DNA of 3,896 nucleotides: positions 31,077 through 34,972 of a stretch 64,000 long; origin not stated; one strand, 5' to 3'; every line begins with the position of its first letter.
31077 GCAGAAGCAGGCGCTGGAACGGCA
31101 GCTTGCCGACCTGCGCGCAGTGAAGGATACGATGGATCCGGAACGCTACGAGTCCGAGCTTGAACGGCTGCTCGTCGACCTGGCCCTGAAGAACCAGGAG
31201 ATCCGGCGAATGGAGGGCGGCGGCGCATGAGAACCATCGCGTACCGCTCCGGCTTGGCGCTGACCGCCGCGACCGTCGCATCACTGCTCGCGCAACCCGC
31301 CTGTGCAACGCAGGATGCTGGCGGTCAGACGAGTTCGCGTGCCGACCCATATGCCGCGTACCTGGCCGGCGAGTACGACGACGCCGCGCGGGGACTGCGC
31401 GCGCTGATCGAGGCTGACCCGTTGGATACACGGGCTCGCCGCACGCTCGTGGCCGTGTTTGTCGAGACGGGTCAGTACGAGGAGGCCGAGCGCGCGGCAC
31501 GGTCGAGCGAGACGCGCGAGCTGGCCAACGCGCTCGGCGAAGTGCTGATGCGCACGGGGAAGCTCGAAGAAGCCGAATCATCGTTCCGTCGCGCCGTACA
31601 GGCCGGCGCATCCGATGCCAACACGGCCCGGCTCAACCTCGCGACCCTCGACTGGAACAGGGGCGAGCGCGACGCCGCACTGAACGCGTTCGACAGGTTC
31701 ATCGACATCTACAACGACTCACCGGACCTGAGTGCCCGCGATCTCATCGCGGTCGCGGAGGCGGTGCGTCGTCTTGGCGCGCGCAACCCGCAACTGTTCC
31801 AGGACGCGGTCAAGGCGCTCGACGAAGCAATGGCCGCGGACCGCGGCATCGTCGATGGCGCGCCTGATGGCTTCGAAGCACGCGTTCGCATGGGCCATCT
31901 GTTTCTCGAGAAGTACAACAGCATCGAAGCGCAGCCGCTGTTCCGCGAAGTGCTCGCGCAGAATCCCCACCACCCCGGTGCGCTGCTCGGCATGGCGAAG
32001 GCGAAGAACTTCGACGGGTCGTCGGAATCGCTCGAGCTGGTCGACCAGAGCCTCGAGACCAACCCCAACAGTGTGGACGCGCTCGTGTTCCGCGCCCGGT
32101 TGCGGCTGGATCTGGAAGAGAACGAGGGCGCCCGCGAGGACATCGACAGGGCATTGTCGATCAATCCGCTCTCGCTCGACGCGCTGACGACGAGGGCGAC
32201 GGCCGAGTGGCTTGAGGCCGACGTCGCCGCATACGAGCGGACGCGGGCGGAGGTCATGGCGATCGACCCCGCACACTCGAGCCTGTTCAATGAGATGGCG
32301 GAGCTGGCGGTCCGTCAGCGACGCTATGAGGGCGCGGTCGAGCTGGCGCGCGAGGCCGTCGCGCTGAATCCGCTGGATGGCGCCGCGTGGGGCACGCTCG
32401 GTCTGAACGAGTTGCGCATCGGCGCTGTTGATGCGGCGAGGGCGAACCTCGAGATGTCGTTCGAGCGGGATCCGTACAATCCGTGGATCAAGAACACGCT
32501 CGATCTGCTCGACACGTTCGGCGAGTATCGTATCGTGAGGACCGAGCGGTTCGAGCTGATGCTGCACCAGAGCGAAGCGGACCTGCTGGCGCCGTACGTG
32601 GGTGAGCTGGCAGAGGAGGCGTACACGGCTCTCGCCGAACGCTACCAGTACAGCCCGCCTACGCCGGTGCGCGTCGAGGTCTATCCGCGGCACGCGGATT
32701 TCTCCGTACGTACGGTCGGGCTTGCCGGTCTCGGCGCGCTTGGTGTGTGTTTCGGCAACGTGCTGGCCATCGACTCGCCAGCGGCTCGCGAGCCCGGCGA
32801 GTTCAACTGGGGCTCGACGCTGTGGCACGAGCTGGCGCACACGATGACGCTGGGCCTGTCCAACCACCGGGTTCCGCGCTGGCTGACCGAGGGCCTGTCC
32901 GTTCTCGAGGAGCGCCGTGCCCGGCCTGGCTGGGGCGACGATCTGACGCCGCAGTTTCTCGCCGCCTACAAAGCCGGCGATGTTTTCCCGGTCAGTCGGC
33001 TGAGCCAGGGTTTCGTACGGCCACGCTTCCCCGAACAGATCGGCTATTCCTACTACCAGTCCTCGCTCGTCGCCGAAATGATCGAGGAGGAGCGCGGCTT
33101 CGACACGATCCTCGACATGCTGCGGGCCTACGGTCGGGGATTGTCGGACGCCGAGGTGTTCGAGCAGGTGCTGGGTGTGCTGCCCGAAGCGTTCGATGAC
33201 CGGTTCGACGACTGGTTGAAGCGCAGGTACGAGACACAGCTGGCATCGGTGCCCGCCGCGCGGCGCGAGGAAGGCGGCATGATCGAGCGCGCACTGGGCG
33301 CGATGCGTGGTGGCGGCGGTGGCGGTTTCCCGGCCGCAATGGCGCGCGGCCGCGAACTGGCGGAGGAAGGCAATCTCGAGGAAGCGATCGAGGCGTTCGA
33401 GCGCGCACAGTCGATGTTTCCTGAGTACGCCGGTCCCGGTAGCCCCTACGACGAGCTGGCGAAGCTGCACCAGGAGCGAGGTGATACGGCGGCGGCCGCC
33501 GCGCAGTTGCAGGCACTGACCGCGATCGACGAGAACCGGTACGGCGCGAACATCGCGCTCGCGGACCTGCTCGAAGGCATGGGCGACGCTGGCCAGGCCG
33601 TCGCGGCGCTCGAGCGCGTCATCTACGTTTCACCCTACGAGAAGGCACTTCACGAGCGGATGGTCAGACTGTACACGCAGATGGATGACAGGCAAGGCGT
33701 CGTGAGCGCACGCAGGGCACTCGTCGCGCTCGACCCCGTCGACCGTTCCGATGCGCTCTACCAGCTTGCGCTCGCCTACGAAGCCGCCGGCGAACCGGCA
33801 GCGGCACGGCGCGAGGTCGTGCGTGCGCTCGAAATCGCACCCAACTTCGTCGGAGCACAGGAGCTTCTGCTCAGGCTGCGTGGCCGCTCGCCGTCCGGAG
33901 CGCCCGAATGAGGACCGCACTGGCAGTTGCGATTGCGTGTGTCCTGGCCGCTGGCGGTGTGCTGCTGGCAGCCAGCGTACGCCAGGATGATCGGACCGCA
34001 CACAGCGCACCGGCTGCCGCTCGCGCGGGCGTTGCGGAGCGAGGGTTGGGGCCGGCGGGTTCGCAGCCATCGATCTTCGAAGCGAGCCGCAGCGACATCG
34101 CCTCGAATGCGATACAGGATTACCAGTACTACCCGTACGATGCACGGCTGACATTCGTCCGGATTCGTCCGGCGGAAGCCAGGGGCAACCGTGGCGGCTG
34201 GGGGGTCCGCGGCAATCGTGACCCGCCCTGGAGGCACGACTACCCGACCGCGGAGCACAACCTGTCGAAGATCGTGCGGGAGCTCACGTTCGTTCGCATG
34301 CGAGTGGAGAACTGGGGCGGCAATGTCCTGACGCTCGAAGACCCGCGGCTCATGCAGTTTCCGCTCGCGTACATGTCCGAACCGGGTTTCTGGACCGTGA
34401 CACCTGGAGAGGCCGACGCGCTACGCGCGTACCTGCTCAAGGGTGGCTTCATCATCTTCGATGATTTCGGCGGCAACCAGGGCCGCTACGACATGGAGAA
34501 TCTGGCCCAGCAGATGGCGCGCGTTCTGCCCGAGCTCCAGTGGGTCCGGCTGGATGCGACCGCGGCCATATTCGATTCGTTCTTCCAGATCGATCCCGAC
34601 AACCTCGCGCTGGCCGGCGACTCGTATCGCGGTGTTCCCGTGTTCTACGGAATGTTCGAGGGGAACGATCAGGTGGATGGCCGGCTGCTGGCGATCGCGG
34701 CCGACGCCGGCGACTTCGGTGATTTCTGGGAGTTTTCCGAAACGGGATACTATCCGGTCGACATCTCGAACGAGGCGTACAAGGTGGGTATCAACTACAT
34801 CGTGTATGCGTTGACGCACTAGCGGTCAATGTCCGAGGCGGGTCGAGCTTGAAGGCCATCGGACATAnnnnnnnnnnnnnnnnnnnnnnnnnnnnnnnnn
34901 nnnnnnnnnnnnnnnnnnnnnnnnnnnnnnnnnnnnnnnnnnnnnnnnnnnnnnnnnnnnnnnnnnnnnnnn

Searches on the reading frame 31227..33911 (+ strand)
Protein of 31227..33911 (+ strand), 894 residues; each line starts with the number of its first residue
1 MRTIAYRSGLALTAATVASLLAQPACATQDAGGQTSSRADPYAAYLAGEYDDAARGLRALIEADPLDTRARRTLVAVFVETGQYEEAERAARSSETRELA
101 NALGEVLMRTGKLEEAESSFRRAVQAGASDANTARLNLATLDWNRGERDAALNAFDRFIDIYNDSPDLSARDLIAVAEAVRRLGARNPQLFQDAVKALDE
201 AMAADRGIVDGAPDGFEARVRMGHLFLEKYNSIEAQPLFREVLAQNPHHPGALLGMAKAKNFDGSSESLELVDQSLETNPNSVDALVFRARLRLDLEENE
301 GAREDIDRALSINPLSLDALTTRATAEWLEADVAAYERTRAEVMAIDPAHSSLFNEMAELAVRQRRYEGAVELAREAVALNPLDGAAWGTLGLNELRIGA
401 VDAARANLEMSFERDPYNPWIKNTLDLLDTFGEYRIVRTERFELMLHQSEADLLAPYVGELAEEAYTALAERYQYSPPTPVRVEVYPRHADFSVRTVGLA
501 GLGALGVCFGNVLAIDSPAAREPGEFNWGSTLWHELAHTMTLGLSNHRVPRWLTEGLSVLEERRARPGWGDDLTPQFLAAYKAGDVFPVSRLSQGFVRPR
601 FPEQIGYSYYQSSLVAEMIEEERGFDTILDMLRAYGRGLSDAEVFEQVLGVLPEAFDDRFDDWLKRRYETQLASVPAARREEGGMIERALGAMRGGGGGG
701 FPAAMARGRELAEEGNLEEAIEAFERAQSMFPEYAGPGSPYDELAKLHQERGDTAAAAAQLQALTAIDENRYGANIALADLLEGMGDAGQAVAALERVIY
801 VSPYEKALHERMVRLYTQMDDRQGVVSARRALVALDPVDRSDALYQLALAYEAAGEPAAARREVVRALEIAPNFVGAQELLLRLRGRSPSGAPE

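Call 80: search_protein_families(library=pfam, proteins=[window:31227-33911:+], max_evalue=0.00001)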
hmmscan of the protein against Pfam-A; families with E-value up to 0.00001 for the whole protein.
window:31227-33911:+ (894 aa): 13 families
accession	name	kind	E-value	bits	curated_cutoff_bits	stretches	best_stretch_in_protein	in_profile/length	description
PF13428.12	TPR_14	-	2.8e-28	95.9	23.5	0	842-884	2-44/44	Tetratricopeptide repeat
PF07719.23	TPR_2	-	1.1e-27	94.2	27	0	842-873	2-33/34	Tetratricopeptide repeat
PF13432.12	TPR_16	-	6.9e-26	90.8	32.7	1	357-419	3-65/65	Tetratricopeptide repeat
PF14559.12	TPR_19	-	1.1e-25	90.1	25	0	46-89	3-46/68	Tetratricopeptide repeat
PF13181.12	TPR_8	-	5.1e-23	79.7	25.7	0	705-733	5-33/34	Tetratricopeptide repeat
PF13424.12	TPR_12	-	4.9e-16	59.1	30.1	0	97-163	3-76/77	Tetratricopeptide repeat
PF13431.12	TPR_17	-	1.3e-15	56.7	24.4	0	833-861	6-33/34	Tetratricopeptide repeat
PF00515.34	TPR_1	-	2e-13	50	27.8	0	707-734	7-34/34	Tetratricopeptide repeat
PF23914.1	TPR_CcmH_CycH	-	1.9e-08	34.8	42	0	708-772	57-121/158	Cytochrome c-type biogenesis protein H TPR domain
PF13174.12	TPR_6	-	4.8e-08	33.6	26.3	0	842-861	1-20/33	Tetratricopeptide repeat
PF25064.1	ARM_TT21_5th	-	2.6e-07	31.4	27.8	0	103-156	41-96/117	TT21 fifth ARM repeats domain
PF13371.12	TPR_9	-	2.8e-07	30.9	35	0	269-324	15-70/73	Tetratricopeptide repeat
PF13485.12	Peptidase_MA_2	-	5.6e-07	30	32.4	1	521-665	58-200/201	Peptidase MA superfamily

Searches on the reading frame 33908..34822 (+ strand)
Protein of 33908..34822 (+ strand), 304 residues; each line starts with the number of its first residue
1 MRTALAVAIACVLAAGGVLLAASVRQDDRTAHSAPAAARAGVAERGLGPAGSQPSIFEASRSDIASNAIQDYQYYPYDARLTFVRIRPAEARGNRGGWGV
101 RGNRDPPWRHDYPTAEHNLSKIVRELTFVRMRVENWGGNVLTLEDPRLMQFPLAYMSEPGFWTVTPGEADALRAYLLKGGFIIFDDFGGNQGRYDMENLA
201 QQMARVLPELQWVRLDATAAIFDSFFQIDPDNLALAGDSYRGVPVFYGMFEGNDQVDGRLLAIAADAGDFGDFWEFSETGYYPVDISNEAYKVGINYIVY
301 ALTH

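Call 80: search_protein_families(library=pfam, proteins=[window:33908-34822:+], max_evalue=0.00001)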
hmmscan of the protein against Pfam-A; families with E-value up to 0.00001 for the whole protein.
window:33908-34822:+ (304 aa): 1 family
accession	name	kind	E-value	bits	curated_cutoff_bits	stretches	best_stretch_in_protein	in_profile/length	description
PF13709.12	DUF4159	-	3.4e-41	141.4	25.9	1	105-302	9-202/202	Domain of unknown function (DUF4159)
